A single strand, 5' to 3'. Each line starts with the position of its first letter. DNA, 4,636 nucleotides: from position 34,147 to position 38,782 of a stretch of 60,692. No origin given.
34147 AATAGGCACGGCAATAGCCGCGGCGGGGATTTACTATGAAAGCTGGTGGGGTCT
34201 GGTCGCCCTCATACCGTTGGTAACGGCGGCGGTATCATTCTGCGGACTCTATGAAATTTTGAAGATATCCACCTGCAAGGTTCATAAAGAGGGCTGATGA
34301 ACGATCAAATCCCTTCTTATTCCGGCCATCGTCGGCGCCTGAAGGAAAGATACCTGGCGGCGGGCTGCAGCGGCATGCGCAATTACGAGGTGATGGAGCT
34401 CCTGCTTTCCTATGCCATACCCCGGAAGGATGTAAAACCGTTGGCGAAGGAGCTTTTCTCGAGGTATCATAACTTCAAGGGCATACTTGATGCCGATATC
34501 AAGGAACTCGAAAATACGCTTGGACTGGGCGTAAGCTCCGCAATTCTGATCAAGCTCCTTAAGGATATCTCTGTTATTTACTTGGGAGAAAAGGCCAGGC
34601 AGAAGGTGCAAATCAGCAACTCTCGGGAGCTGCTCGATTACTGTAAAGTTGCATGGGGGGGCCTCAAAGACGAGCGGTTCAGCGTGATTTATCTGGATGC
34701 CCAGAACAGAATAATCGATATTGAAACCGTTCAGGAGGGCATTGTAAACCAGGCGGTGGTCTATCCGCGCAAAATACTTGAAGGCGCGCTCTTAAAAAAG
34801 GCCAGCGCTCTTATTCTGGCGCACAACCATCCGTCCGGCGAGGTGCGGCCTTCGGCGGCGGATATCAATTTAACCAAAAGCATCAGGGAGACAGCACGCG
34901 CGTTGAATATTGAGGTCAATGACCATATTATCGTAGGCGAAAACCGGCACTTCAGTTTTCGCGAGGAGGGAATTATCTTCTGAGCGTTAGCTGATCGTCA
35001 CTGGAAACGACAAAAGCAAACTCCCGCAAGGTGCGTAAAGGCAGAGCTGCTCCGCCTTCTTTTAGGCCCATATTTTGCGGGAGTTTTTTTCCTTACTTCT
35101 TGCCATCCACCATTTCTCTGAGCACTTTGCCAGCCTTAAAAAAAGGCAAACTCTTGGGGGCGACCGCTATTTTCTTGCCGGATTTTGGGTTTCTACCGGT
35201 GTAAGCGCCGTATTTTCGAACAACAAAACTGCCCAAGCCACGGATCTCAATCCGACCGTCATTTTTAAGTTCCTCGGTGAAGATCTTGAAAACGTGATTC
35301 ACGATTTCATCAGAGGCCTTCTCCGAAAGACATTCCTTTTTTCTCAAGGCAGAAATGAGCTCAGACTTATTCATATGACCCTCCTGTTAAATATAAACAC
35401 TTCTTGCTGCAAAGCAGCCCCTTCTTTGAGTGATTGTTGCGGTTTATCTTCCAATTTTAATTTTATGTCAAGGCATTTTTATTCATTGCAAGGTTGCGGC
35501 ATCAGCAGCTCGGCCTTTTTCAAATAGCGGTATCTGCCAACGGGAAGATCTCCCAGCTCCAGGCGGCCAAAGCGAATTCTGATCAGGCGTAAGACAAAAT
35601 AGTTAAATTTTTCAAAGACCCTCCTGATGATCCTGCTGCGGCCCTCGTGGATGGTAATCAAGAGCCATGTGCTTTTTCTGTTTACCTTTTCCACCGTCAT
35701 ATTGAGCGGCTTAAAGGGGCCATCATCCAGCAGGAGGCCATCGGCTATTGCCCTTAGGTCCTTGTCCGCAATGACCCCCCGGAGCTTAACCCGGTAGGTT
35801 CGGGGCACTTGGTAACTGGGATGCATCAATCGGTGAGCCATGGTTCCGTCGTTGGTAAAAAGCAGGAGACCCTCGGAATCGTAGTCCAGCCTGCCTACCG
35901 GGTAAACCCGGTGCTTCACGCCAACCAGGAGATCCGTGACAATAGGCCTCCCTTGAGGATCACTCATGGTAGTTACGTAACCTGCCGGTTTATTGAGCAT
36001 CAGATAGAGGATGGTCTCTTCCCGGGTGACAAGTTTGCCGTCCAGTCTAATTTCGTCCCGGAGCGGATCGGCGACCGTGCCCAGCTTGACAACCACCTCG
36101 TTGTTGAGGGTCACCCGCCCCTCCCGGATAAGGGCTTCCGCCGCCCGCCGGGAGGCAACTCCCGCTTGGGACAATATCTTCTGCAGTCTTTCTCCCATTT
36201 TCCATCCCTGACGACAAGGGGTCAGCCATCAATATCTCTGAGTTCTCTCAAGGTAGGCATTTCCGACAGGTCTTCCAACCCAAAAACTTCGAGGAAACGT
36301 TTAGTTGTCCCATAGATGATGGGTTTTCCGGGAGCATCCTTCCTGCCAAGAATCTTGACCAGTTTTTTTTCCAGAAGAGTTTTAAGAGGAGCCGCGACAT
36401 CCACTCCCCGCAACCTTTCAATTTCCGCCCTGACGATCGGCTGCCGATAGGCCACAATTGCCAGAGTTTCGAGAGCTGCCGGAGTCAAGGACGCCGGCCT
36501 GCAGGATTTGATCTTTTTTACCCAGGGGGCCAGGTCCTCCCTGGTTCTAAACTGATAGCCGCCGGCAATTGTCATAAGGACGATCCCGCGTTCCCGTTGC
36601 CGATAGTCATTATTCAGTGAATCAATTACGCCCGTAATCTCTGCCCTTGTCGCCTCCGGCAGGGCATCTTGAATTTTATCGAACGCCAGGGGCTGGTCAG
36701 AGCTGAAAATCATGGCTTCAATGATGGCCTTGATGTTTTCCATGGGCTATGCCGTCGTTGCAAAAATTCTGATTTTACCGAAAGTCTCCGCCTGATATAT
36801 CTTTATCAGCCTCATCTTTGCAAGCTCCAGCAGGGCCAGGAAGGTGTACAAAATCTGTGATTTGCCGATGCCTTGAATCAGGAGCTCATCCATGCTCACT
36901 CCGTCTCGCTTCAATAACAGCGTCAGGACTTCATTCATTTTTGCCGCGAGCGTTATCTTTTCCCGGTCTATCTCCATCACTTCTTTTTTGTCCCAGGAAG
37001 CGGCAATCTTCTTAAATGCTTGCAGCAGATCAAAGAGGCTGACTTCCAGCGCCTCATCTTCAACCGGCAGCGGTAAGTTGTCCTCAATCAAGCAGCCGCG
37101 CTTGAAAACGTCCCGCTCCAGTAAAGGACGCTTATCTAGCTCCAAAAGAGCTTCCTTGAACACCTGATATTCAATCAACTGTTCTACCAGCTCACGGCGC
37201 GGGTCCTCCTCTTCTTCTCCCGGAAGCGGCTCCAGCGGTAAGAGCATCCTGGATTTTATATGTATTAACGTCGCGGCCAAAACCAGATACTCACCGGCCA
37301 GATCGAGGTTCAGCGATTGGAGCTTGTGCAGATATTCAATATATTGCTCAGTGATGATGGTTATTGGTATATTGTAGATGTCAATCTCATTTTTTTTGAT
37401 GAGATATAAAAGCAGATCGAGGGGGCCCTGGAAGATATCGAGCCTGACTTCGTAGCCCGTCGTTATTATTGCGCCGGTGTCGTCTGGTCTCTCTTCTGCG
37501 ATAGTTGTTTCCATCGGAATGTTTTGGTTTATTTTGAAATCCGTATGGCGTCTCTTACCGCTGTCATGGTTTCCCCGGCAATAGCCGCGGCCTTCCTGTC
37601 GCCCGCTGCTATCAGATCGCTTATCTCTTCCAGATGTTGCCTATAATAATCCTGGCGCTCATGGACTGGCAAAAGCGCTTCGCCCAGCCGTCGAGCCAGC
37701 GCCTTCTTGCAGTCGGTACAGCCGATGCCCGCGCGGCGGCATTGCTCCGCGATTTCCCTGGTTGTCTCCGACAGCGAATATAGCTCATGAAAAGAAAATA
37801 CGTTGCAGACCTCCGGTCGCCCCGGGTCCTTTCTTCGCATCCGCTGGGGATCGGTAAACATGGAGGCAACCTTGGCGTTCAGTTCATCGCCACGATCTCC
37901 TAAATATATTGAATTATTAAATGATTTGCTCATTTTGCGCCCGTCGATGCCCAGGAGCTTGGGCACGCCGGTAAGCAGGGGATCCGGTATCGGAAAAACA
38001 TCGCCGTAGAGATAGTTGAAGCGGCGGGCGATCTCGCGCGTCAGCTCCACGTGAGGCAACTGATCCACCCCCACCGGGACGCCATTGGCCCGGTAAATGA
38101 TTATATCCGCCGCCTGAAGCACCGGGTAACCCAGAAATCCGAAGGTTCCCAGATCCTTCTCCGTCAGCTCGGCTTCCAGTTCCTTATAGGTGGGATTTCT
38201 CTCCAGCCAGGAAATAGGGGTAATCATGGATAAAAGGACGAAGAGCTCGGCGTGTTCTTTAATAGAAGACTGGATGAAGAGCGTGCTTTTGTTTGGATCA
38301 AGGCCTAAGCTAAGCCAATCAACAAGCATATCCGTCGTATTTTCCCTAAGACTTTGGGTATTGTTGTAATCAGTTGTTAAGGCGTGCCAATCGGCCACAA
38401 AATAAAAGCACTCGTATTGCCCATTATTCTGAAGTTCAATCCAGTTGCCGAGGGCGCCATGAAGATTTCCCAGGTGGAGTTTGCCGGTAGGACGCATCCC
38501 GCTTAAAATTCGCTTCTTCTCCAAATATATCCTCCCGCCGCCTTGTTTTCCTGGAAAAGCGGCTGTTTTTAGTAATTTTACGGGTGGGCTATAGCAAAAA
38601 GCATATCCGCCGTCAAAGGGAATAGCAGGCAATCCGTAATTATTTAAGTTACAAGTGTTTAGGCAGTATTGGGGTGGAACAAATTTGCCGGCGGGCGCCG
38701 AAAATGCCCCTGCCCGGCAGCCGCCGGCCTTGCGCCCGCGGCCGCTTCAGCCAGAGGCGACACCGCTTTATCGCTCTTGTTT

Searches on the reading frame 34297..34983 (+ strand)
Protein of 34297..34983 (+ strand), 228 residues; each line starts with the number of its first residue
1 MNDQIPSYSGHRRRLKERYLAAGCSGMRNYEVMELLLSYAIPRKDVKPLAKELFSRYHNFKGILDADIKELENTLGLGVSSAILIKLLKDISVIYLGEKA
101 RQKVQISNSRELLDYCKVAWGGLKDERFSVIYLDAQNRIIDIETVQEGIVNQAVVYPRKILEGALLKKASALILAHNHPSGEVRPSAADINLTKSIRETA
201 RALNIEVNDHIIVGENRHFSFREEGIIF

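Call 54: search_protein_families(library=pfam, proteins=[window:34297-34983:+], max_evalue=0.001)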
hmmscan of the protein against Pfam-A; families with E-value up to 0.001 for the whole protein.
window:34297-34983:+ (228 aa): 2 families
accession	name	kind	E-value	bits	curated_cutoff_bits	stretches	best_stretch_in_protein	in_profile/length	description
PF04002.20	RadC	-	4e-41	140.2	22.1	1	106-225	1-120/121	RadC-like JAB domain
PF20582.4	UPF0758_N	-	9.6e-06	26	27.1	1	13-82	8-76/77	UPF0758 N-terminal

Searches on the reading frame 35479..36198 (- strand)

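Call 54: search_protein_families(library=pfam, proteins=[window:35479-36198:-], max_evalue=0.001)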
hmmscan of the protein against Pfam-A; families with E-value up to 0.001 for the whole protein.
window:35479-36198:- (239 aa): 2 families
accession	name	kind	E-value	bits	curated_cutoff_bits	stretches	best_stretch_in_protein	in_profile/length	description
PF00849.27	PseudoU_synth_2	-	5.3e-21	75.9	26.8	1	65-196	2-151/152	RNA pseudouridylate synthase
PF01479.30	S4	-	3.7e-11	43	22.8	1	3-37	1-36/48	S4 domain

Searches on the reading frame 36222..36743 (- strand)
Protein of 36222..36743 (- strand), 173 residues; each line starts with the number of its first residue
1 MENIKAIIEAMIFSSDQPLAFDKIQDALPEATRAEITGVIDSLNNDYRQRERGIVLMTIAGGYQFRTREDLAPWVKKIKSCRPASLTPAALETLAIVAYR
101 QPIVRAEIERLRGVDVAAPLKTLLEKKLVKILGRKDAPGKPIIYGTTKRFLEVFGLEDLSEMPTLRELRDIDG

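Call 54: search_protein_families(library=pfam, proteins=[window:36222-36743:-], max_evalue=0.001)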
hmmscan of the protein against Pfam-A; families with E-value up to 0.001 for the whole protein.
window:36222-36743:- (173 aa): 1 family
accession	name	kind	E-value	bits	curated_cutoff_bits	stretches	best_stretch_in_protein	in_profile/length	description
PF04079.22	SMC_ScpB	-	7.3e-53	178.8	27.4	1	6-165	1-160/160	Segregation and condensation complex subunit ScpB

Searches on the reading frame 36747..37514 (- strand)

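Call 54: search_protein_families(library=pfam, proteins=[window:36747-37514:-], max_evalue=0.001)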
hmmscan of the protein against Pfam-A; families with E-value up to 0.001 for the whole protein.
window:36747-37514:- (255 aa): 1 family
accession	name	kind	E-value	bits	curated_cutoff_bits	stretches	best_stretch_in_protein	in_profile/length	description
PF02616.19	SMC_ScpA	-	2.4e-37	129.6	24.6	1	38-250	1-229/232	Segregation and condensation protein ScpA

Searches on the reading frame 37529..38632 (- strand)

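Call 54: search_protein_families(library=pfam, proteins=[window:37529-38632:-], max_evalue=0.001)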
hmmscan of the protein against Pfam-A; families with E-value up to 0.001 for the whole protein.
window:37529-38632:- (367 aa): 1 family
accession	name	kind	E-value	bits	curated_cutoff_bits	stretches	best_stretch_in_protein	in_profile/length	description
PF00579.31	tRNA-synt_1b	-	1.3e-64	218.8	21.1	1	40-318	6-289/292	tRNA synthetases class I (W and Y)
